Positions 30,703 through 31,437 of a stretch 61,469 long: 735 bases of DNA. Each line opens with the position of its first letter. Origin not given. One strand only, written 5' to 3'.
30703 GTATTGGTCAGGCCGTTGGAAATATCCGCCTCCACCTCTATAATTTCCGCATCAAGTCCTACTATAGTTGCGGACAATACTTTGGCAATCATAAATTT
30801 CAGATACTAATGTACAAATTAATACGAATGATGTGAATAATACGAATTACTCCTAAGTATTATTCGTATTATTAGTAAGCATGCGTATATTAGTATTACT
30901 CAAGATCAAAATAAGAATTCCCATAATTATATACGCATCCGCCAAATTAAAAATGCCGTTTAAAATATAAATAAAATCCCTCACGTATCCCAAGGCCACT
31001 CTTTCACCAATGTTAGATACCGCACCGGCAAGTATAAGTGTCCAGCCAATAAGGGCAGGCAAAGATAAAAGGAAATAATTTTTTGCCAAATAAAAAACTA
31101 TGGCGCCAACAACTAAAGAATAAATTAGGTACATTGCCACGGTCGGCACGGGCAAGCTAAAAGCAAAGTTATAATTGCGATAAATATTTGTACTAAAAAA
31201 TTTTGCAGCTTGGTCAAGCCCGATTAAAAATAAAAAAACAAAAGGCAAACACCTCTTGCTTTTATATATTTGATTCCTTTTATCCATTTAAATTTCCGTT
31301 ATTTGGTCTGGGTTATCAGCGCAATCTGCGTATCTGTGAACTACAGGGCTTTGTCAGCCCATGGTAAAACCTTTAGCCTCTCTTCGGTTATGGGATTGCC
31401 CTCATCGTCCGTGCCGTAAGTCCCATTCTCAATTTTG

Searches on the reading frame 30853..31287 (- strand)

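Call 88: search_protein_families(library=pfam, proteins=[window:30853-31287:-], max_evalue=0.0001)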
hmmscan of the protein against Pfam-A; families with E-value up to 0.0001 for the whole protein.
window:30853-31287:- (144 aa): 1 family
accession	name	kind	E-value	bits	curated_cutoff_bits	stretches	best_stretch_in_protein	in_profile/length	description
PF01252.23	Peptidase_A8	-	2e-16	60.9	25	1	29-130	31-139/142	Signal peptidase (SPase) II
